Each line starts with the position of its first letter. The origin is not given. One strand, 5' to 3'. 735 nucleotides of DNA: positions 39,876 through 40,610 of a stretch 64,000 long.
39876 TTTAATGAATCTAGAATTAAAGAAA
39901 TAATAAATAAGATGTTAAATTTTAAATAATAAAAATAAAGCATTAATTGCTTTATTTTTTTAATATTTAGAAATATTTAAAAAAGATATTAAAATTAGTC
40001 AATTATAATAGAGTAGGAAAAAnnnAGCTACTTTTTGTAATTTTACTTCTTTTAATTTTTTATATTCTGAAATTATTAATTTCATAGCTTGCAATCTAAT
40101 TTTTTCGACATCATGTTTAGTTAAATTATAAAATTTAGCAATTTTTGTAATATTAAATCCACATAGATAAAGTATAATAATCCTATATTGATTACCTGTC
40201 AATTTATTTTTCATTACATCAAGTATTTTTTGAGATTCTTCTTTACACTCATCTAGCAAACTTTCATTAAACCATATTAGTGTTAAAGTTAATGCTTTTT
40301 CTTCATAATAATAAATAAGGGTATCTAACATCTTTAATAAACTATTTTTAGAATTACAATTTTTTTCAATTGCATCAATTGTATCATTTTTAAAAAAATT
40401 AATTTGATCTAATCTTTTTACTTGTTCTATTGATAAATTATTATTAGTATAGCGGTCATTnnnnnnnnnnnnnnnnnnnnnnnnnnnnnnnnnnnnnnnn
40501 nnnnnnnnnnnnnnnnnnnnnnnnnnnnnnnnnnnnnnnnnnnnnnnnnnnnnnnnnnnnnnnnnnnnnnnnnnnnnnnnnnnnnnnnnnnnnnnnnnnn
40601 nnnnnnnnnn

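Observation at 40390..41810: Highly similar ~258-nt in-frame direct repeats inside the sigma gene: a copy-number-variable module?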

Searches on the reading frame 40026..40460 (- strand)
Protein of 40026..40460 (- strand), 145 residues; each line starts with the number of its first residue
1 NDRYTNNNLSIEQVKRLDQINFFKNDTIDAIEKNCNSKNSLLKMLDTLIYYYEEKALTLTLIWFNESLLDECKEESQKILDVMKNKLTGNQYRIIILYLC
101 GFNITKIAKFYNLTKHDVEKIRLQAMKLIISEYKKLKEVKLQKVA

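Call 23: search_protein_families(library=pfam, proteins=[window:40026-40388:-], max_evalue=0.1)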
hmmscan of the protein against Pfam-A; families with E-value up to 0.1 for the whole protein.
window:40026-40388:- (121 aa): 1 family
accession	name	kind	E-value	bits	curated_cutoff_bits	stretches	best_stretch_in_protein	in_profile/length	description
PF08878.16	HamA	-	0.0017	18.7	25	1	21-114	127-211/230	HamA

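Call 41: search_protein_families(library=ncbifam, proteins=[window:40026-40388:-], max_evalue=1)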
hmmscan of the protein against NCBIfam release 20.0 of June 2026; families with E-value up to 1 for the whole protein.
window:40026-40388:- (121 aa): 3 families
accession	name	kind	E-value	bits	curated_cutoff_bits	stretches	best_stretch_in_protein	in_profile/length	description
TIGR02937.1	sigma70-ECF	superfamily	0.0069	16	42.9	1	48-105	104-161/165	sigma-70 family RNA polymerase sigma factor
NF007144.0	PRK09585.2-3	equivalog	0.018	14.1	436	1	10-61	210-261/358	anhydro-N-acetylmuramic acid kinase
NF010272.0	PRK13719.1-1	equivalog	0.022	14.3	442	1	41-93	122-178/223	conjugal transfer transcriptional regulator TraJ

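Call 45: predict_structure(protein=window:40026-40460:-)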
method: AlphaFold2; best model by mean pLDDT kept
length: 145 residues; sequences in the alignment: 1
mean_pLDDT: 57.5   pTM: 0.54
mean pLDDT of the five models: 57.5, 56.3, 49.7, 40.1, 36.4
residues with pLDDT >= 90: 3; 70-90: 42; 50-70: 25; < 50: 75
segments of 3 or more residues with pLDDT < 50: 1-32, 34-72
pLDDT, mean of each block of 10 residues (from residue 1): 41 42 42 43 43 41 38 60 83 74 76 87 73 66 49
secondary structure, 60 per line:
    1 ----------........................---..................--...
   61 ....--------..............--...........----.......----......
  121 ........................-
elements in order: H11-34 H38-55 H58-64 H73-86 H89-99 H104-110 H115-144

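Call 47: fold_search(model_id=the predicted structure, library=pdb)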
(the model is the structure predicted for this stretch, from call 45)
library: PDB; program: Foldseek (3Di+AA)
matches with E <= 10: 362; with E <= 0.001: 0
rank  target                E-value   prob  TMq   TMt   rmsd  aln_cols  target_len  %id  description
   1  9n73_LX               2.2e-01  0.87  0.37  0.07  13.7       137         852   18  SSU processome maturation and disassembly, State G (released 2025-10-29)
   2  9a7s_A                2.6e-01  0.60  0.35  0.21  18.9       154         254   12  Integrative model of RPSD-RPOB by crosslinking MS and deep learning (released 2024-09-18)
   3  9n73_LY               2.8e-01  0.92  0.37  0.07  11.0        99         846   19  SSU processome maturation and disassembly, State G (released 2025-10-29)
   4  6dxo_A                2.9e-01  0.69  0.33  0.34  11.7       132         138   11  1.8 A structure of RsbN-BldN complex. (released 2018-07-11)
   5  9n6x_LX               3.1e-01  0.77  0.35  0.07  13.5       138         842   18  SSU processome maturation and disassembly, State B (released 2025-11-05)
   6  5e17_F                3.5e-01  0.63  0.38  0.18  22.9       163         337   10  T. thermophilus transcription initiation complex having a RRR discriminator sequence and a nontemplate-strand length c (released 2016-03-09)
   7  3hug_E                3.7e-01  0.95  0.35  0.62   3.3        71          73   20  Crystal structure of Mycobacterium tuberculosis anti-sigma factor RslA in complex with -35 promoter binding domain of  (released 2010-03-02)
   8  3hug_K                3.9e-01  0.96  0.35  0.62   2.8        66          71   15  Crystal structure of Mycobacterium tuberculosis anti-sigma factor RslA in complex with -35 promoter binding domain of  (released 2010-03-02)
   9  7xyb_G                3.9e-01  0.25  0.29  0.26  16.8       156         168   11  The cryo-EM structure of an AlpA-loaded complex (released 2022-07-20)
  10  4oio_F                4.1e-01  0.97  0.39  0.18   3.2        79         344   14  Crystal structure of Thermus thermophilus pre-insertion substrate complex for de novo transcription initiation (released 2014-05-07)
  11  9n9q_C                4.3e-01  0.38  0.32  0.19  26.5       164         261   16  Cryo-EM structure of the RNA-guided transcription complex (released 2025-12-24)
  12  3vep_H                4.6e-01  0.98  0.35  0.66   2.4        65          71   20  Crystal structure of SigD4 in complex with its negative regulator RsdA (released 2013-02-13)
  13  6onu_H                5.1e-01  0.99  0.34  0.72   1.3        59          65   17  Complex structure of WhiB1 and region 4 of SigA in P21 space group. (released 2019-11-27)
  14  4qic_A                5.1e-01  0.66  0.33  0.21  13.0       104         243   16  Co-Crystal Structure of Anti-anti-sigma factor PhyR complexed with Anti-sigma factor NepR from Bartonella quintana (released 2015-07-29)
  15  9a4r_A                5.4e-01  0.97  0.42  0.29   4.2        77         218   18  Integrative model of RPSH-RPOB by crosslinking MS and deep learning (released 2024-09-18)
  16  3vfz_A                5.7e-01  0.98  0.35  0.74   2.0        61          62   20  Crystal structure of -35 promoter binding domain of SigD of Mycobacterium tuberculosis (released 2013-02-13)
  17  3vep_D                5.7e-01  0.97  0.35  0.69   2.4        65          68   20  Crystal structure of SigD4 in complex with its negative regulator RsdA (released 2013-02-13)
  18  3vep_A                6.0e-01  0.96  0.34  0.65   3.3        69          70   19  Crystal structure of SigD4 in complex with its negative regulator RsdA (released 2013-02-13)
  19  2h27_A                6.3e-01  0.98  0.36  0.68   2.0        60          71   22  Crystal Structure of Escherichia coli SigmaE Region 4 Bound to its-35 Element DNA (released 2006-08-22)
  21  3hug_C                7.1e-01  0.90  0.36  0.61   3.3        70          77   18  Crystal structure of Mycobacterium tuberculosis anti-sigma factor RslA in complex with -35 promoter binding domain of  (released 2010-03-02)
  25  6onu_F                7.5e-01  0.89  0.29  0.57   2.8        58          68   17  Complex structure of WhiB1 and region 4 of SigA in P21 space group. (released 2019-11-27)
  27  3hug_A                7.9e-01  0.80  0.35  0.57   4.4        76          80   20  Crystal structure of Mycobacterium tuberculosis anti-sigma factor RslA in complex with -35 promoter binding domain of  (released 2010-03-02)
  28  2h27_D                8.3e-01  0.98  0.39  0.75   2.0        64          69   22  Crystal Structure of Escherichia coli SigmaE Region 4 Bound to its-35 Element DNA (released 2006-08-22)
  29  3hug_G                8.3e-01  0.90  0.36  0.63   3.3        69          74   16  Crystal structure of Mycobacterium tuberculosis anti-sigma factor RslA in complex with -35 promoter binding domain of  (released 2010-03-02)
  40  3vfz_B                9.8e-01  0.96  0.33  0.71   2.1        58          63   21  Crystal structure of -35 promoter binding domain of SigD of Mycobacterium tuberculosis (released 2013-02-13)
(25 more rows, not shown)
